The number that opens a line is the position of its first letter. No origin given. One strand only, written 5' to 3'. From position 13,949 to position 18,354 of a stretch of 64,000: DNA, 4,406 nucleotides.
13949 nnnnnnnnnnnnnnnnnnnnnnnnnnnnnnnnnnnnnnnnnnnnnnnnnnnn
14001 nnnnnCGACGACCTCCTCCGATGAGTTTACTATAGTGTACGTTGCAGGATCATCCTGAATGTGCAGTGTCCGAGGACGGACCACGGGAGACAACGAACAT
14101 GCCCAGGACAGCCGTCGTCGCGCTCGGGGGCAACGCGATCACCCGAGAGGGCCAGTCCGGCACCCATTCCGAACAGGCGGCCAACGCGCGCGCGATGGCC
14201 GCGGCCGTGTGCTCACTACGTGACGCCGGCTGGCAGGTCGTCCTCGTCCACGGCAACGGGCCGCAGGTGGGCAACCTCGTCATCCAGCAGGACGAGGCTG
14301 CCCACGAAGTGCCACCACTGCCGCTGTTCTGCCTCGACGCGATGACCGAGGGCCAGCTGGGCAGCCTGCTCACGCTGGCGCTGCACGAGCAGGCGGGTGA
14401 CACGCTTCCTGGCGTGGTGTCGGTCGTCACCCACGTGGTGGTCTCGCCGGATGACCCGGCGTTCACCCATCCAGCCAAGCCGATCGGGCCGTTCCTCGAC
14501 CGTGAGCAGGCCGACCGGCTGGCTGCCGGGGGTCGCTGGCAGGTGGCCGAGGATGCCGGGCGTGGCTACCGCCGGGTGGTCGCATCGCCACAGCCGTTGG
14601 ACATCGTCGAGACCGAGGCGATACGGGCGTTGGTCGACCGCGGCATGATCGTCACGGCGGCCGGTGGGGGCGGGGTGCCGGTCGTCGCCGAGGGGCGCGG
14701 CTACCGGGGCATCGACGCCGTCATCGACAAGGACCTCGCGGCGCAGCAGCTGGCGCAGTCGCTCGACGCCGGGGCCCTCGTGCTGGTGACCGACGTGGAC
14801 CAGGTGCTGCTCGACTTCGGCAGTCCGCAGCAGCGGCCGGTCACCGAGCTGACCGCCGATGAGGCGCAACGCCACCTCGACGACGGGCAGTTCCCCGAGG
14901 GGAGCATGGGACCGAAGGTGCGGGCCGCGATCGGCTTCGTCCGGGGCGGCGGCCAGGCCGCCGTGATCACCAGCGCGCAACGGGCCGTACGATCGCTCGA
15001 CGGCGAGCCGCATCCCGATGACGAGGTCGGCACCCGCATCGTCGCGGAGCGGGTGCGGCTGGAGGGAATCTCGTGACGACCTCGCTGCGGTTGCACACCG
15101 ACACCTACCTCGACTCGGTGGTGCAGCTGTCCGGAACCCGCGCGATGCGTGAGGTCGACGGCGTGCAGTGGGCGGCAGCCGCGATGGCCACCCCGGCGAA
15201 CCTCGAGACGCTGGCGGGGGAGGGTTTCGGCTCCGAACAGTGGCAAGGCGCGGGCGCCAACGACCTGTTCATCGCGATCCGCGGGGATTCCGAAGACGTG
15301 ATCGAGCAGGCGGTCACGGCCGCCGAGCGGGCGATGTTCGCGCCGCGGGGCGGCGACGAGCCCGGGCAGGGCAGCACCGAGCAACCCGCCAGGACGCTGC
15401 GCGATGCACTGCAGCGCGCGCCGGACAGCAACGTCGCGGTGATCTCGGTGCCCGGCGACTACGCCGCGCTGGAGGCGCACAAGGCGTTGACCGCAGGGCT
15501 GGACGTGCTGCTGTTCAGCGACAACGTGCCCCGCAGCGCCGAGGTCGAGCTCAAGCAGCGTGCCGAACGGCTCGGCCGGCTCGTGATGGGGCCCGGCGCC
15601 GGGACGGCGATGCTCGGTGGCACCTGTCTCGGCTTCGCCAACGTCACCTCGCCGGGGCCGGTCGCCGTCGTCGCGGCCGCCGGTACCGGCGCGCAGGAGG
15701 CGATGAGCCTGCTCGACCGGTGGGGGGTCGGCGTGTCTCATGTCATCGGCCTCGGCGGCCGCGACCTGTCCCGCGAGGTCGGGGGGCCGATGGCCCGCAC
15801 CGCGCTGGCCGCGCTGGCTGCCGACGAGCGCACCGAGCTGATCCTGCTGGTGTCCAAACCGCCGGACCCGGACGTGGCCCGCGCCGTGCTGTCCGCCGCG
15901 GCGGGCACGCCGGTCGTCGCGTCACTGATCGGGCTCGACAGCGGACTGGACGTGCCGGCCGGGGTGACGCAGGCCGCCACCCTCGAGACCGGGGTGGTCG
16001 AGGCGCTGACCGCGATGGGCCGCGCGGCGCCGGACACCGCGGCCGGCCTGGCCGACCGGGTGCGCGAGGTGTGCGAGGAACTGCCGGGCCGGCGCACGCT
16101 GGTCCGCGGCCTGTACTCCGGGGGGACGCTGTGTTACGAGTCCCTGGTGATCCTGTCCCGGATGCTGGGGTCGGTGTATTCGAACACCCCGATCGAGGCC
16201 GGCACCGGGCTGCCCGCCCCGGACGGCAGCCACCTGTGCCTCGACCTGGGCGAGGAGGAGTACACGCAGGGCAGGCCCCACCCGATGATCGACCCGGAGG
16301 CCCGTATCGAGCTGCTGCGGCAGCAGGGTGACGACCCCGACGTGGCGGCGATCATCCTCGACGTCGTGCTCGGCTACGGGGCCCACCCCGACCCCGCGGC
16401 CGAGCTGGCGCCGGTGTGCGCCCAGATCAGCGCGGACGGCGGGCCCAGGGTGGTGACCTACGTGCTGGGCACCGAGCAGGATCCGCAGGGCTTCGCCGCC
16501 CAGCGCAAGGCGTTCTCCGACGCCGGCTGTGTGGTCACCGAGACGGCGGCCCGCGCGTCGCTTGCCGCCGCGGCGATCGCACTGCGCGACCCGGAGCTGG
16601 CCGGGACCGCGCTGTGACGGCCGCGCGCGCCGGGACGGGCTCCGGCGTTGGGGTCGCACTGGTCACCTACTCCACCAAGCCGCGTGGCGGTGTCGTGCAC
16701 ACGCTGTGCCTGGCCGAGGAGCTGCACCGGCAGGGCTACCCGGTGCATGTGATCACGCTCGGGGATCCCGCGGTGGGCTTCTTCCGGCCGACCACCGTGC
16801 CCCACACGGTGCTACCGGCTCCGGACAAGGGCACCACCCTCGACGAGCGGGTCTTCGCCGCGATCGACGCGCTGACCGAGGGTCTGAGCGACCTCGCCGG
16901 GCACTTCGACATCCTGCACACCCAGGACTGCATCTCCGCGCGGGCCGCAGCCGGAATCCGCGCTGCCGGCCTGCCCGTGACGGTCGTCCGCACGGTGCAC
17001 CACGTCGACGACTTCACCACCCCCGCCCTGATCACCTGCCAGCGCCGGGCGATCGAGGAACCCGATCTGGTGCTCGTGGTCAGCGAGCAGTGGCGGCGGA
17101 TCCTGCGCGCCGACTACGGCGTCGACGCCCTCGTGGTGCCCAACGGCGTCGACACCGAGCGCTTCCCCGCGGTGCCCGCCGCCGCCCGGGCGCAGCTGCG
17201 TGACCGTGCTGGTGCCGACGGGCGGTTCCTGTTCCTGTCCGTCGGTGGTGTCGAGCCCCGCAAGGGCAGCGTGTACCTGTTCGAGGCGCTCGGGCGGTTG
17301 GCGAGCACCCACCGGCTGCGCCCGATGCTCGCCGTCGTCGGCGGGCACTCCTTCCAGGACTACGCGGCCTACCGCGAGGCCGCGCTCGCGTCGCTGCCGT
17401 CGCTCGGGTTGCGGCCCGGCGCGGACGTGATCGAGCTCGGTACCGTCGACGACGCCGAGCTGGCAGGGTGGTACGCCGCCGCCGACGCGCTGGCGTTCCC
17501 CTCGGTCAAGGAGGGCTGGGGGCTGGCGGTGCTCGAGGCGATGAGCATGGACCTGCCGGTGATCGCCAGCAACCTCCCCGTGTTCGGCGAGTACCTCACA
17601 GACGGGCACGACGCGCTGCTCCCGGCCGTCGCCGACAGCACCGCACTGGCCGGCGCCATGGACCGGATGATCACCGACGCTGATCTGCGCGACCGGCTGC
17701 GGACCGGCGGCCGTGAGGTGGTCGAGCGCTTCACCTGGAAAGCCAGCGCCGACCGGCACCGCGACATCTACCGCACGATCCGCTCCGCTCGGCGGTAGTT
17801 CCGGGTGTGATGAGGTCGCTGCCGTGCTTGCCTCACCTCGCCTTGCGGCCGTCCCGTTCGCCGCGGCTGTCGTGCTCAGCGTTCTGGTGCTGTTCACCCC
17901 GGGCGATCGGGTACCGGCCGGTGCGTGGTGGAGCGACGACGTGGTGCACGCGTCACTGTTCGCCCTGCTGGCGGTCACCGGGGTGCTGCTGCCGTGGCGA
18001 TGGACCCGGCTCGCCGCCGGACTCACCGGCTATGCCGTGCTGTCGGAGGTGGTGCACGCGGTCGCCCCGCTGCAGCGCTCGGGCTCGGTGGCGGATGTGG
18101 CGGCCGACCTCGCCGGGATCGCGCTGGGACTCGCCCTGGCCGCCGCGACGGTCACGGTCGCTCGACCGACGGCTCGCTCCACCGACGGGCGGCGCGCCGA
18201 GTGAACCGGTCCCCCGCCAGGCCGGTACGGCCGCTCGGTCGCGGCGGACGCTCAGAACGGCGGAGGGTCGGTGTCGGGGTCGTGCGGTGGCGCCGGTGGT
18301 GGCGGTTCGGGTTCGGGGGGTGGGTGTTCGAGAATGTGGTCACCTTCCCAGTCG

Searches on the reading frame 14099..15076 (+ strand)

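Call 9: search_protein_families(library=ncbifam, proteins=[window:14099-15076:+], max_evalue=0.00001)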
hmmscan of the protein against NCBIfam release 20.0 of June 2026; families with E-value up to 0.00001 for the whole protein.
window:14099-15076:+ (325 aa): 7 families
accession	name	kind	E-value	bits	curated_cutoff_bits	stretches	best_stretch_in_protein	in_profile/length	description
TIGR00746.1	arcC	equivalog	1.3e-104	349.6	358.25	1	4-303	2-302/309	carbamate kinase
NF009008.0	PRK12354.1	subfamily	1.9e-91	306.4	361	1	4-303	2-293/308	carbamate kinase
NF009007.0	PRK12352.1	subfamily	2.5e-90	302.6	266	1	2-303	2-308/316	carbamate kinase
NF006926.0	PRK09411.1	equivalog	2.4e-72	243.6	416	1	3-303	2-290/297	carbamate kinase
TIGR00761.1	argB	equivalog_domain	7.5e-15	55.1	151.3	1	202-290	147-231/231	acetylglutamate kinase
NF010661.0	PRK14058.1-3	equivalog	1.3e-07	31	251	1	151-294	121-254/283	acetylglutamate/acetylaminoadipate kinase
NF010659.0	PRK14058.1-1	equivalog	7e-07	28.6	223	0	179-294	138-250/267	[LysW]-aminoadipate kinase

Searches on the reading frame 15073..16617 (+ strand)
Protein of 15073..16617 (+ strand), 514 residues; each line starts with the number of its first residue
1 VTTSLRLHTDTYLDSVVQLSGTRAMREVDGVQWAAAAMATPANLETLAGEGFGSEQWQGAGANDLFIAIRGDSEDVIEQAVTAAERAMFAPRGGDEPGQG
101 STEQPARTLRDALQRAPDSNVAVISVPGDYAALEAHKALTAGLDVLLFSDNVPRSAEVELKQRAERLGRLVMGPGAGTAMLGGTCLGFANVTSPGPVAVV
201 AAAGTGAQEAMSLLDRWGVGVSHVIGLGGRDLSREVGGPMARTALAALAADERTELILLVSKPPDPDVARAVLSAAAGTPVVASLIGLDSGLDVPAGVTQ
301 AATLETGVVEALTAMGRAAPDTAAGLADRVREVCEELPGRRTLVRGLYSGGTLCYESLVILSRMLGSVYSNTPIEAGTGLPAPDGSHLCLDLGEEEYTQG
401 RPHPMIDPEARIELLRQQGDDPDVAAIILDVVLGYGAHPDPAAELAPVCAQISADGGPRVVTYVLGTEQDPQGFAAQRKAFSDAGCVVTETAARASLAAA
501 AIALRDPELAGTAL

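Call 9: search_protein_families(library=ncbifam, proteins=[window:15073-16617:+], max_evalue=0.00001)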
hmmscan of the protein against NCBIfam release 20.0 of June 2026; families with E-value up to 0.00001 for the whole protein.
window:15073-16617:+ (514 aa): 3 families
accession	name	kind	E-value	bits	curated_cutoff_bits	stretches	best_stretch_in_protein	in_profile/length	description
NF004760.0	PRK06091.1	subfamily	4.7e-123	411.6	433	1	8-503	7-493/555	acyl-CoA synthetase FdrA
NF004230.0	PRK05678.1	equivalog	1.4e-14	54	336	1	108-262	56-209/291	succinate--CoA ligase subunit alpha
TIGR01019.1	sucCoAalpha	subfamily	1.2e-13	51.2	353.2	1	109-285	55-232/286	succinate--CoA ligase subunit alpha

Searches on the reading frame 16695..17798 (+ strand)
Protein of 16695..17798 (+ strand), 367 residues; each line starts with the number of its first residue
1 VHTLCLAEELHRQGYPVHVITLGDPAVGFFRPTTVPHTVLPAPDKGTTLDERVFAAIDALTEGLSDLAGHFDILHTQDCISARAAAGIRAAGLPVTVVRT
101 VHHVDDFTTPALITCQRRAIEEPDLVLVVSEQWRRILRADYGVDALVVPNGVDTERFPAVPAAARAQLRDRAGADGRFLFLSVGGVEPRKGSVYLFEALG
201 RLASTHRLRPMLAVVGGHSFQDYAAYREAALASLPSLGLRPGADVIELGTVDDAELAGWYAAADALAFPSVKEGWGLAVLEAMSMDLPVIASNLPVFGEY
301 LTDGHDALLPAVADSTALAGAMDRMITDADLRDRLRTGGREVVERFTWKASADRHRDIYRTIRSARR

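Call 9: search_protein_families(library=ncbifam, proteins=[window:16695-17798:+], max_evalue=0.00001)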
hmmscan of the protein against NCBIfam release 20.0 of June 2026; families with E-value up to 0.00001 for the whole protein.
window:16695-17798:+ (367 aa): 22 families
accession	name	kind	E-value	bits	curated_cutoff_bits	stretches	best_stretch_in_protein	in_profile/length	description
TIGR04047.1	MSMEG_0565_glyc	hypoth_equivalog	3.7e-99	332.3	259.85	1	1-360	16-372/373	MSMEG_0565 family glycosyltransferase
NF041876.1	EPS_EpsE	equivalog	2.9e-24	86.1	400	1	133-353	176-387/389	exopolysaccharide biosynthesis GT4 family glycosyltransferase EpsE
TIGR03449.1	mycothiol_MshA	equivalog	5e-22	78.4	462.5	1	110-362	152-403/406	D-inositol-3-phosphate glycosyltransferase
TIGR03088.1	stp2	hypoth_equivalog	2.4e-20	72.9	409.05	1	73-361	84-372/374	TIGR03088 family PEP-CTERM/XrtA system glycosyltransferase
TIGR02149.1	glgA_Coryne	subfamily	1.3e-18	67.3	302.4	1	116-362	138-390/391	glycogen synthase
TIGR03999.1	thiol_BshA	equivalog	7.1e-18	64.7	273.7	1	6-362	21-373/375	N-acetyl-alpha-D-glucosaminyl L-malate synthase BshA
TIGR04063.1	stp3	hypoth_equivalog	9.3e-17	61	442.05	1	119-362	154-395/397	TIGR04063 family PEP-CTERM/XrtA system glycosyltransferase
NF038229.1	Glyco4_Geo_Pelo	equivalog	8.9e-15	54.5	400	1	118-362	105-336/338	GPMC system family 4 glycosyltransferase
NF053787.1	GlcN_PG_synth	equivalog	3.3e-14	52.5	480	1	251-362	250-359/361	N-acetylglucosaminyl phosphatidylglycerol synthase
NF047684.1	TeichurnBiosyTuaC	equivalog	5.3e-14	51.9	550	1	44-362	85-389/391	teichuronic acid biosynthesis protein TuaC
NF053513.1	Gtran_IagA_BgsA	equivalog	2.5e-12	46.4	460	1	246-361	219-330/333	LTA glycolipid anchor biosynthesis glycosyltransferase, IagA/BgsA family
TIGR04157.1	glyco_rSAM_CFB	subfamily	1.9e-11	43.6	400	1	116-308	163-346/406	TIGR04157 family glycosyltransferase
NF038295.1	EPS_HpsP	equivalog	8.8e-11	41.4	550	1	141-362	172-387/388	hormogonium polysaccharide biosynthesis glycosyltransferase HpsP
NF012028.0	PRK15484.1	subfamily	1.2e-10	41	618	1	144-357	162-373/380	lipopolysaccharide N-acetylglucosaminyltransferase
NF049987.1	DaglGlyslTfaseDgs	equivalog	3.4e-09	36.1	500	1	244-308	213-277/332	processive diacylglycerol alpha-glucosyltransferase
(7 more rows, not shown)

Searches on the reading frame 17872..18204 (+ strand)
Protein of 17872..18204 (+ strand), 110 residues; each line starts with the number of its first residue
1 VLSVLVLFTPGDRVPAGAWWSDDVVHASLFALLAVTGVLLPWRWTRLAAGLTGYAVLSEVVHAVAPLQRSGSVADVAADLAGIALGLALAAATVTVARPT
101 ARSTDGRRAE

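Call 75: search_protein_families(library=pfam, proteins=[window:17872-18204:+], max_evalue=0.001)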
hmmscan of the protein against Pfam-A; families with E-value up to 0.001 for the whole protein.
window:17872-18204:+ (110 aa): 1 family
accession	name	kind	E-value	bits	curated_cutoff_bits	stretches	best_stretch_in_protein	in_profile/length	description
PF04892.17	VanZ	-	2.8e-05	25.2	30.1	1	31-91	60-123/126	VanZ like family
